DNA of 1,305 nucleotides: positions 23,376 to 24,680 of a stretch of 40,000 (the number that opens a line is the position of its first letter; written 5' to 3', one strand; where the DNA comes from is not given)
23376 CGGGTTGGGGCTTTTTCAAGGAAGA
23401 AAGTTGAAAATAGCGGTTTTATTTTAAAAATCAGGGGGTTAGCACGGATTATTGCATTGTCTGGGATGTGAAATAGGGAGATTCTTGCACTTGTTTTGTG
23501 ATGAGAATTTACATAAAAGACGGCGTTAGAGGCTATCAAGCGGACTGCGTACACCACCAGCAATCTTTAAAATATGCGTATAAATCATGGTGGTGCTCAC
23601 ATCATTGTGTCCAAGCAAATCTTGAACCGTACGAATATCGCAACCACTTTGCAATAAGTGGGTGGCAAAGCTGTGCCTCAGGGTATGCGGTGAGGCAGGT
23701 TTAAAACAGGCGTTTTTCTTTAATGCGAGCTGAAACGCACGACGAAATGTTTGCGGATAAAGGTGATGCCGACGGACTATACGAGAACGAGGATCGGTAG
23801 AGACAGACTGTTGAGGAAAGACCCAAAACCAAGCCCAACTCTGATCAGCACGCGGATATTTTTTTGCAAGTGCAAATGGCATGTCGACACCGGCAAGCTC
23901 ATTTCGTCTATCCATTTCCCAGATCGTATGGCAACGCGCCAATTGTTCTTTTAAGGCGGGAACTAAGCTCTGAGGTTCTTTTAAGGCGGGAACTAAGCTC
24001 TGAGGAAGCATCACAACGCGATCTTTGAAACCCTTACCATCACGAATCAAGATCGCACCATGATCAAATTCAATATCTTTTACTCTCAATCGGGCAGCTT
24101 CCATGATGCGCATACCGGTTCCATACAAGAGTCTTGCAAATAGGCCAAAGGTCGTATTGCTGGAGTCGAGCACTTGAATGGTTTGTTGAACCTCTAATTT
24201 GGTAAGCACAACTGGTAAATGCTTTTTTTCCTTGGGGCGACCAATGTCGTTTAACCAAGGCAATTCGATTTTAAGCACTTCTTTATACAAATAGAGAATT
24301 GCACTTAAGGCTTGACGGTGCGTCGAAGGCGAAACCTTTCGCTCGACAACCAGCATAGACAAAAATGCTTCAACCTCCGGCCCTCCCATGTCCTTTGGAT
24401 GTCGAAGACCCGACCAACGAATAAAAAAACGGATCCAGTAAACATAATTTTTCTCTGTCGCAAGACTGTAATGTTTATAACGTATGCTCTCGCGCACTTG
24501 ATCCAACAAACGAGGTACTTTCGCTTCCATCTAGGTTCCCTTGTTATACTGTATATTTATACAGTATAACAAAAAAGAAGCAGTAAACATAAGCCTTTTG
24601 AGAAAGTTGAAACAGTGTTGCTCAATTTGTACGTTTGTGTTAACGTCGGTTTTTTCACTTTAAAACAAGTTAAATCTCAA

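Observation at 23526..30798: Complete chromosomal-type integron inserted against the groESL heat-shock promoter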

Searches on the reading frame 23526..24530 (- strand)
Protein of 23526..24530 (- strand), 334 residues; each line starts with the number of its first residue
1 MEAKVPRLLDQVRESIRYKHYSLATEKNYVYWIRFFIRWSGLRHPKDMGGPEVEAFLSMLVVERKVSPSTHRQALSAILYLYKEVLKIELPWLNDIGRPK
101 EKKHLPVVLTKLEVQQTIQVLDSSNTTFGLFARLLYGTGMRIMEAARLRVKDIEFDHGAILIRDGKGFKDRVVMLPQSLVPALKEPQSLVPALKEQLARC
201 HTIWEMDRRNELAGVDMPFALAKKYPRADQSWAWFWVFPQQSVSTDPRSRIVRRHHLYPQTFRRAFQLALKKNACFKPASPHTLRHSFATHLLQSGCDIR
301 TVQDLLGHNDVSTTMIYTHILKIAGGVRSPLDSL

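Call 5: search_protein_families(library=pfam, proteins=[window:23526-24530:-], max_evalue=0.01)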
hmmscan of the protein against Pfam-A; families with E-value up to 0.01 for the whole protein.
window:23526-24530:- (334 aa): 2 families
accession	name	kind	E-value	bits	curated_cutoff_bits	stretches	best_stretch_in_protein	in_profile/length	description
PF00589.27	Phage_integrase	-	3.3e-38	131.6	27.1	1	108-321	2-169/172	Phage integrase family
PF13495.12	Phage_int_SAM_4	-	2.5e-27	95.5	27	1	8-91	1-84/85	Phage integrase, N-terminal SAM-like domain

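Call 6: search_protein_families(library=ncbifam, proteins=[window:23526-24530:-], max_evalue=0.01)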
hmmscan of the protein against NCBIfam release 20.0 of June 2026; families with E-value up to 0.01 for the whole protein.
window:23526-24530:- (334 aa): 13 families
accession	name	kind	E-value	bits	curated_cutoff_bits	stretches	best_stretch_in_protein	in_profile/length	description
NF011946.0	PRK15417.1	equivalog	4.9e-132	440.2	435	1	7-334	15-330/337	integron integrase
TIGR02249.1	integrase_gron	subfamily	3.1e-127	424.3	265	1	8-334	1-315/315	integron integrase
NF040815.2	recomb_XerA_Arch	equivalog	4.2e-45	154.4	220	2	14-184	5-169/263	site-specific tyrosine recombinase/integron integrase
TIGR02224.1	recomb_XerC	equivalog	5.1e-42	144.3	335.15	2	255-320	212-277/295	tyrosine recombinase XerC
NF001399.0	PRK00283.1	subfamily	1.4e-39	136.2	279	2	253-322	215-285/300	tyrosine recombinase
TIGR02225.1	recomb_XerD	equivalog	1.4e-39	136.2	329.6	2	254-321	208-275/290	site-specific tyrosine recombinase XerD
NF002331.0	PRK01287.1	subfamily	9.2e-34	117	371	2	15-177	36-213/365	site-specific tyrosine recombinase XerC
NF003462.0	PRK05084.1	equivalog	2.9e-17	62.4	267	1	277-321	301-345/360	tyrosine recombinase XerS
NF007371.0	PRK09871.1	subfamily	2.3e-09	37.1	222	1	264-318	118-172/198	tyrosine-type DNA invertase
NF007370.0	PRK09870.1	subfamily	3.4e-09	36.6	221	1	277-318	136-177/200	tyrosine-type DNA invertase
NF040693.1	recomb_GmtY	equivalog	0.00018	20.9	340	1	279-319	391-431/441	gamma-mobile-trio recombinase GmtY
NF002685.0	PRK02436.1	equivalog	0.00036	20.5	178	1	10-187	3-171/245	site-specific tyrosine recombinase XerD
NF041502.1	integrase_1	equivalog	0.0026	16.5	350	0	280-320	320-360/484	site-specific integrase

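Call 7: search_solved_structures(query=window:23526-24530:-, show_alignments=2)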
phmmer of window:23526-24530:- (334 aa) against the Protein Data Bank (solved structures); distinct sequences matched with E-value up to 0.001: 15.
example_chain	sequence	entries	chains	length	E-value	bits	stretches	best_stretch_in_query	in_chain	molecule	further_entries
2a3v_A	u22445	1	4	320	6.4e-74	252.7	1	9-333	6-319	site-specific recombinase IntI4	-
5hxy_A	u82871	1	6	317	6.2e-31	111.4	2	16-184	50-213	Tyrosine recombinase XerA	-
4a8e_A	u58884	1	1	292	4.6e-30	108.6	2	75-185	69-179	PROBABLE TYROSINE RECOMBINASE XERC-LIKE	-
1a0p_A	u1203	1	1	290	4.4e-22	82.3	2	253-321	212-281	SITE-SPECIFIC RECOMBINASE XERD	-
5dcf_A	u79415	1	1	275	4.5e-19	72.4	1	253-321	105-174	Tyrosine recombinase XerD,DNA translocase FtsK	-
9i5v_14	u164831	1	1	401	1.6e-16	64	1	275-320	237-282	Ribosome-associated translation inhibitor RaiA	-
5jjv_A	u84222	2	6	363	7.5e-12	48.7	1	279-321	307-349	Tyrosine recombinase XerH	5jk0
5c6k_A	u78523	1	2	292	1.8e-11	47.4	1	258-320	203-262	Integrase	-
5dor_A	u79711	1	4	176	2.5e-10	43.7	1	258-320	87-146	Integrase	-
5vfz_A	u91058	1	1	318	2.5e-10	43.7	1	279-321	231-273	Gp33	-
1aih_A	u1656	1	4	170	1.8e-07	34.3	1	277-320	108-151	HP1 INTEGRASE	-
6en0_A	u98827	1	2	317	5.1e-07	32.8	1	273-317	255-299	Int protein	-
6emy_A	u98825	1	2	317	6.7e-07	32.4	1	273-319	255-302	Int protein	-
6emz_A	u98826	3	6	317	1.3e-06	31.4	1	273-317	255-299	Int protein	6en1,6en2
3nkh_A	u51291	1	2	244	1.9e-06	30.9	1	258-321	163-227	Integrase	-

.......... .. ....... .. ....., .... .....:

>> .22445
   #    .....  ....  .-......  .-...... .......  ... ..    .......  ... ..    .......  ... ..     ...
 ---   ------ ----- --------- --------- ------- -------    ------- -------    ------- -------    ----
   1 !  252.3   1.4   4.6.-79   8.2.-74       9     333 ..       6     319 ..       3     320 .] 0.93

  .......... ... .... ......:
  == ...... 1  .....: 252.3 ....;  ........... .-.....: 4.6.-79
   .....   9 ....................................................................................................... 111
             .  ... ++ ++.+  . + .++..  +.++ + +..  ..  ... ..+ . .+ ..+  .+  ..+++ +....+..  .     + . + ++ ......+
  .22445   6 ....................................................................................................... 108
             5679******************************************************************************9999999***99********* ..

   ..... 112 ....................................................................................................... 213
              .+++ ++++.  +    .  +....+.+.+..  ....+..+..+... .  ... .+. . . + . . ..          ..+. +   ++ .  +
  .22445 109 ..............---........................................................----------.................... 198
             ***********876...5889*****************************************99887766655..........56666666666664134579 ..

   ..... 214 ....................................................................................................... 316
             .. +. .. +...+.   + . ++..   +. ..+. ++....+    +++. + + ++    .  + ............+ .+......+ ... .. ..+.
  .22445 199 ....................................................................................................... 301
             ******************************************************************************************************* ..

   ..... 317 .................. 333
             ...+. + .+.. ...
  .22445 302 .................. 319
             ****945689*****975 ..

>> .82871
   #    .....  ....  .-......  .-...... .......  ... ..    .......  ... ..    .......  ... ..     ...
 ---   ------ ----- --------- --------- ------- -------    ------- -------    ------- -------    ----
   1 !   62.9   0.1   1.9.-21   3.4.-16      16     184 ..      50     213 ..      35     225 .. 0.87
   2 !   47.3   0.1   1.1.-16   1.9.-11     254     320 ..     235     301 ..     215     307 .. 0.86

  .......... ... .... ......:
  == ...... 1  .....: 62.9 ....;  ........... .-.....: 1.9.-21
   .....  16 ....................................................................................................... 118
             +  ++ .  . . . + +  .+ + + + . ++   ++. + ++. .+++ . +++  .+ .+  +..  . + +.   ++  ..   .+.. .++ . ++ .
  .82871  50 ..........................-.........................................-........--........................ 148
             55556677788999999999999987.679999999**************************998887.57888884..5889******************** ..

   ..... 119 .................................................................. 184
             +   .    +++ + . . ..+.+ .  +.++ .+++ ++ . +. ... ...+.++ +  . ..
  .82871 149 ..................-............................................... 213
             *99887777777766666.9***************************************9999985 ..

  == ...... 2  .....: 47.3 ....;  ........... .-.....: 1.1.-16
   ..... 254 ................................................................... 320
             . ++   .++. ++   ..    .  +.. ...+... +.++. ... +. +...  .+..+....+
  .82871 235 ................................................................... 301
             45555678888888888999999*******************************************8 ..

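Call 8: find_encoding_contigs(protein=window:23526-24530:-, flank=10000, max_places=6)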
Protein window:23526-24530:- (334 aa): no gene with exactly this product is on record in the collection.

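Call 9: find_related_loci(query=window:23526-24530:-, collection=genome_contigs, flank=10000)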
Query window:23526-24530:- (334 aa) in genome_contigs; peptide patterns used: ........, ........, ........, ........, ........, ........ (x = any residue, [..] = any of these).
103 stretches matched a pattern; 41 encode a relative of the query (tblastn E <= 1e-3); 41 distinct loci.
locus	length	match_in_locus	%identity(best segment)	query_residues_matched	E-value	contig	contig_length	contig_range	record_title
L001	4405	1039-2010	88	1-334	0e+0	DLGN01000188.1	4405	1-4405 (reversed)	MAG TPA_asm: Oxalobacteraceae bacterium UBA7693 UBA7693_contig_94193, whole genome shotgun sequence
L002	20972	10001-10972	85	1-334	0e+0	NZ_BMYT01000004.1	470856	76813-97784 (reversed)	Undibacterium macrobrachii strain KCTC 23916 sequence04, whole genome shotgun sequence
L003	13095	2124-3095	74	1-334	3e-168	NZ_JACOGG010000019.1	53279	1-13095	Undibacterium rugosum strain CY7W NODE_19_length_53279_cov_43.322791_19, whole genome shotgun sequence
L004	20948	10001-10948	63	7-334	9e-131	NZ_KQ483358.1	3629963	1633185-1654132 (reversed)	Curvibacter sp. PAE-UM Scaffold1, whole genome shotgun sequence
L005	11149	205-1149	54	6-332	7e-107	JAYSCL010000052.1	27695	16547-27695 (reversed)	MAG: Enterobacterales bacterium isolate ZZ2_ZZA245_bin.24 NODE_1471_length_27695_cov_14.596165, whole genome shotgun seq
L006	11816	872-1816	53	6-332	6e-106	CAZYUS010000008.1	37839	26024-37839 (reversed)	MAG TPA_asm: uncultured Pseudomonadaceae bacterium isolate SRP189682_co1_149 genome assembly, contig: NODE_1432_length_3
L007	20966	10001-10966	53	1-334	1e-104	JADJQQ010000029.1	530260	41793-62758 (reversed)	MAG: Candidatus Competibacteraceae bacterium isolate Fred_18-Q3-R57-64_MAXAC.287 tig01546643-10-5313960, whole genome sh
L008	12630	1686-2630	51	6-332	4e-102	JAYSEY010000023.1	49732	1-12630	MAG: Permianibacter sp. isolate ZZ2_ZZA25_bin.1 NODE_632_length_49732_cov_20.597923, whole genome shotgun sequence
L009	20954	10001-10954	50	5-334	7e-102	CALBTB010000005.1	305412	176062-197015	MAG TPA_asm: uncultured Gammaproteobacteria bacterium isolate SRR7515933_bin.16_CONCOCT_v1.1_MAG genome assembly, contig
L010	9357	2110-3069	53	1-332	6e-102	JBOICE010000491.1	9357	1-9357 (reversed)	MAG: Pseudomonas sp. isolate M3-S_concoct.bin.132_sub k127_4093495, whole genome shotgun sequence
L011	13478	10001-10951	53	6-334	8e-100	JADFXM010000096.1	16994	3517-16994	MAG: Candidatus Riflebacteria bacterium isolate nDJH14bin3 nDJH14_bin3_NODE_96_length_16994_cov_66.732792, whole genome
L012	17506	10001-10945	49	8-334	7e-98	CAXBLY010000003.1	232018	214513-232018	MAG TPA_asm: uncultured Gammaproteobacteria bacterium isolate ERR2762111_concoct_111 genome assembly, contig: ERZ3422204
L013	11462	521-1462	50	7-332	1e-95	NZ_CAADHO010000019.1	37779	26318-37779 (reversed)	Desulfoluna butyratoxydans isolate Desulfoluna butyratoxydans MSL71, whole genome shotgun sequence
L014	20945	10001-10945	47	6-334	5e-94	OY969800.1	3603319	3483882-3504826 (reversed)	MAG: uncultured Bacteroidetes bacterium isolate MFD01476.bin.1.32 genome assembly, chromosome: 1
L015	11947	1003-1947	49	6-332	2e-92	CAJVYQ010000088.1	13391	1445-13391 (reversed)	MAG TPA_asm: uncultured Deferribacteres bacterium isolate DRR093004_bin.37_MetaBAT_v2.12.1_MAG genome assembly, contig:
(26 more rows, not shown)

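Call 38: search_dna_similar(query=window:23526-24530:-, collection=plasmids, mode=protein, max_rows=25, rows=spread)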
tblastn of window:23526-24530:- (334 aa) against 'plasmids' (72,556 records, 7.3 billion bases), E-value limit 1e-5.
The search stops at 5000 records and this limit was reached: more records match than are counted here, and every count below describes the 5000 best-scoring records only.
Records with a match: at least 5000; places in all: 7081; records where one place covers at least 80% of the query: 5000.
Best place of each record, by identity: 60-80% 6; <60% 4994.
By first word of the organism name: Klebsiella 1921; Escherichia 1512; Salmonella 458; Enterobacter 382; Pseudomonas 154; Citrobacter 145; Shigella 88; Aeromonas 62; uncultured 34; Providencia 33; and 33 more.
By predicted mobility (MOB-suite, as given by PLSDB): conjugative 3565; non-mobilizable 793; mobilizable 642.
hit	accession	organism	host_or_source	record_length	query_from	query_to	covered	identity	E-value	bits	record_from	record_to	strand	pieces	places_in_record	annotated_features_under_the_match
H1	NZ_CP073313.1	Enterobacter cloacae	Hospital environment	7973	7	334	98%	60.2%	4e-124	399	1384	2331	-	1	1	intI1: class 1 integron integrase IntI1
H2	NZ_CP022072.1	Salmonella enterica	Homo sapiens,stool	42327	7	334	98%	59.9%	3e-123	396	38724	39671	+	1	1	intI1: class 1 integron integrase IntI1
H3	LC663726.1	uncultured bacterium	-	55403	7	334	98%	59.9%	3e-123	396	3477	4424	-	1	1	IntI1 integrase | hypothetical protein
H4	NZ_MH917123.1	Klebsiella pneumoniae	Homo sapiens,sputum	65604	7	334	98%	59.9%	3e-123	396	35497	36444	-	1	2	intI1: class 1 integron integrase IntI1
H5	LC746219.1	uncultured bacterium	-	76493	7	334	98%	59.9%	3e-123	396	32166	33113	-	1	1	intI1: integrase/recombinase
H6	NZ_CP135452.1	Citrobacter freundii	Homo sapiens,bacterial culture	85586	7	334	98%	59.9%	3e-123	396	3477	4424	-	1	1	intI1: class 1 integron integrase IntI1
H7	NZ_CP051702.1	Escherichia coli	Homo sapiens,whole organism,rectal swab ...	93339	7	334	98%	59.9%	3e-123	396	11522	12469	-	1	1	intI1: class 1 integron integrase IntI1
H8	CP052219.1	Klebsiella pneumoniae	Homo sapiens,blood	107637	7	334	98%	59.9%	3e-123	396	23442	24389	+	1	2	intI1: class 1 integron integrase IntI1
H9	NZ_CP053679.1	Escherichia coli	Rat,feces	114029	7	334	98%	59.9%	3e-123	396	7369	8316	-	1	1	intI1: class 1 integron integrase IntI1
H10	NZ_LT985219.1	Escherichia coli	-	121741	7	334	98%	59.9%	3e-123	396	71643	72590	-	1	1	intI1: class 1 integron integrase IntI1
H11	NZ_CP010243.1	Escherichia coli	-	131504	7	334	98%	59.9%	3e-123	396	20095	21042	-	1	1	intI1: class 1 integron integrase IntI1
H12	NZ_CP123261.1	Escherichia coli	chicken,individual chicken feces,feces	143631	7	334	98%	59.9%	3e-123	396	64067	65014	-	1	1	intI1: class 1 integron integrase IntI1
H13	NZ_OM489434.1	Klebsiella pneumoniae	Homo sapiens,bacterial isolate,fecal ...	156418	7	334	98%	59.9%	3e-123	396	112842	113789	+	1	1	intI1: class 1 integron integrase IntI1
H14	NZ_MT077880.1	Escherichia coli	-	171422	7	334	98%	59.9%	3e-123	396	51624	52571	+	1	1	intI1: class 1 integron integrase IntI1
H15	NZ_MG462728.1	Escherichia coli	Homo sapiens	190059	7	334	98%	59.9%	3e-123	396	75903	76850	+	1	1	intI1: class 1 integron integrase IntI1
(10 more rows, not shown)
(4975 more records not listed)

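Call 61: get_annotated_region(hit=H1, flank=300)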
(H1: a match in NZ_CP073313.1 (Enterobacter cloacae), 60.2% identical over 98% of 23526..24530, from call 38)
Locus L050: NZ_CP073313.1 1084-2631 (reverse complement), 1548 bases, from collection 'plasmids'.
description: Enterobacter cloacae strain CZ862 plasmid pCZ862_GES1_GES5, complete sequence
organism: Enterobacter cloacae (NCBI taxid 550)
taxonomy: Bacteria; Pseudomonadota; Gammaproteobacteria; Enterobacterales; Enterobacteriaceae; Enterobacter; Enterobacter cloacae
host: -; source: Hospital environment; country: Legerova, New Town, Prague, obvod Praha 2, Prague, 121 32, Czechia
typing (MOB-suite, as given by PLSDB): mobilizable; relaxase MOBP
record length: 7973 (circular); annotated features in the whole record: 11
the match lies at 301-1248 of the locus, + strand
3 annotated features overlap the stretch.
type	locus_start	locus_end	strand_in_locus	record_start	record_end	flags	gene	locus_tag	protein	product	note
CDS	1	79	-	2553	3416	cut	-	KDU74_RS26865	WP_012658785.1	carbapenem-hydrolyzing class A beta-lactamase GES-5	-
predicted_resistance_gene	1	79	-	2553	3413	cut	blaGES-5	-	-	carbapenem-hydrolyzing class A beta-lactamase GES-5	predicted by amrfinderplus; class BETA-LACTAM; identity 100.0%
CDS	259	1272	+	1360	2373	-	intI1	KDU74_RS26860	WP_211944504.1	class 1 integron integrase IntI1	-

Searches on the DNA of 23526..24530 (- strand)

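Call 58: search_with_rna_model(model_id=R1, sources=[L001, L002, L003, L004, L005, L006, L007, L008, L009, L010, L011, L012, L013, L014, L015, L016, L017, L018, L020, L023, L026, L027, L029, L030, L031, L033, L034, L037, L043, L044, L046, L047, L048, L049], max_evalue=0.01)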
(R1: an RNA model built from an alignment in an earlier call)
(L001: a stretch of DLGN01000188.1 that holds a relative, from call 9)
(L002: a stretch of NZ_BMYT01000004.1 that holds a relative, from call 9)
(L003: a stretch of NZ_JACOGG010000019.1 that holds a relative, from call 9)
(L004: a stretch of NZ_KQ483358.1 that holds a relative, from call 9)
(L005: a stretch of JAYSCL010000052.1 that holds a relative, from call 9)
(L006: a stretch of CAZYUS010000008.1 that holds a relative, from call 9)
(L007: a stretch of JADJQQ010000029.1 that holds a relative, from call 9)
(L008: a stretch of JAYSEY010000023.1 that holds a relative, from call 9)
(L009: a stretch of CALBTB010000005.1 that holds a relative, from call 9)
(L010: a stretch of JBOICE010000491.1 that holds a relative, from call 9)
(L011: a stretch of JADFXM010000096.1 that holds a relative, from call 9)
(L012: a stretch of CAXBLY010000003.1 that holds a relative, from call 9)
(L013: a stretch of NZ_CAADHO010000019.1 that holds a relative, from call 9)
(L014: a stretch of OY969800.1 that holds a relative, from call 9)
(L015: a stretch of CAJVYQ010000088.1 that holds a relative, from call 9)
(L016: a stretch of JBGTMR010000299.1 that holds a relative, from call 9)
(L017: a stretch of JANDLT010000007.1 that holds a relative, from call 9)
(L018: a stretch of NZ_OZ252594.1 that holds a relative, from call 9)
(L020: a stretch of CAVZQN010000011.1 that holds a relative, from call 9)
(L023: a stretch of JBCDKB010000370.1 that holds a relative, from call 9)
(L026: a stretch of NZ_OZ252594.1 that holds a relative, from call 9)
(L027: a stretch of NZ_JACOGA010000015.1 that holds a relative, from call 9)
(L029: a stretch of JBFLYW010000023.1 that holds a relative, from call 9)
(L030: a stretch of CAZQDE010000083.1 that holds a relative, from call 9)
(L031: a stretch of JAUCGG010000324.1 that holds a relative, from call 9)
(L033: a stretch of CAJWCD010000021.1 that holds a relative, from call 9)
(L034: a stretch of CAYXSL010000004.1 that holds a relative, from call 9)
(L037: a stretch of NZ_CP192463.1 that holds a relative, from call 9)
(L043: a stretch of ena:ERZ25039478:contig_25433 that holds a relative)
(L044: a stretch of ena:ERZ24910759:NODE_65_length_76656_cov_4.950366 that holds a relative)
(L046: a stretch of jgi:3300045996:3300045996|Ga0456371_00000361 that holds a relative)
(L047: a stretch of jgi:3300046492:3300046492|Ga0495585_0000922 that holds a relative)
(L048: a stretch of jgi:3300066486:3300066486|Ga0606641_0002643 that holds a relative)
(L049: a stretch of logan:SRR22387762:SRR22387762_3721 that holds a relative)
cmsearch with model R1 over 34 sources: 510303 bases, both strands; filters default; matches with E-value up to 0.01: 28.
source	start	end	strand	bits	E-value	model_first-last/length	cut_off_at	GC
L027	7995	8084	-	74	1.1e-14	1-91/91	no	0.48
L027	7443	7532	-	65.6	1.2e-12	1-91/91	no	0.47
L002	8711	8800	-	64.4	2.3e-12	1-91/91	no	0.53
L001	160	249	-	63.6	3.5e-12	1-91/91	no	0.54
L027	6952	7041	-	58.4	6.4e-11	1-91/91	no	0.48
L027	5641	5728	-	52.5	1.7e-09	1-91/91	no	0.55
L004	8269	8358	-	52.4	1.8e-09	1-91/91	no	0.64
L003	1430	1547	-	50.6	4.9e-09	1-91/91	no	0.61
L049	1005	1127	+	49.3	1e-08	1-91/91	no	0.53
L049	427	516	+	47.4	2.9e-08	1-91/91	no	0.5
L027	6595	6717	-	47.2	3.3e-08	1-91/91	no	0.54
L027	4457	4546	-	46.8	4e-08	1-91/91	no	0.39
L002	9283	9339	-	44.6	1.4e-07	1-91/91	no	0.58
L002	7570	7702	-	39.6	2.2e-06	1-91/91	no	0.44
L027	8792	8848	-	38.1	5.2e-06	1-91/91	no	0.47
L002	8141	8275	-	32.1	0.00014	1-91/91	no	0.48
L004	9226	9313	-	31.5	0.00021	1-91/91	no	0.62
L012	9439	9501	-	31.4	0.00022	1-91/91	no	0.49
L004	8860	8919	-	31.4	0.00022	1-91/91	no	0.6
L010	597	673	-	31.1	0.00026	1-91/91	no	0.55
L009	7864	7926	-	30.9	0.00028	1-91/91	no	0.54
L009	4766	4828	-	30.4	0.00037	1-91/91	no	0.52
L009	6493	6567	-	29.7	0.00056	1-91/91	no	0.53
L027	4929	4988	-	28.9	0.00088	1-91/91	no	0.52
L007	1016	1075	-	28.3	0.0012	1-91/91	no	0.58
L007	2586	2675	-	28.1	0.0014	1-91/91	no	0.6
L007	2064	2174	-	27.3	0.0022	1-91/91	no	0.64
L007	6571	6639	-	27.2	0.0023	1-91/91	no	0.55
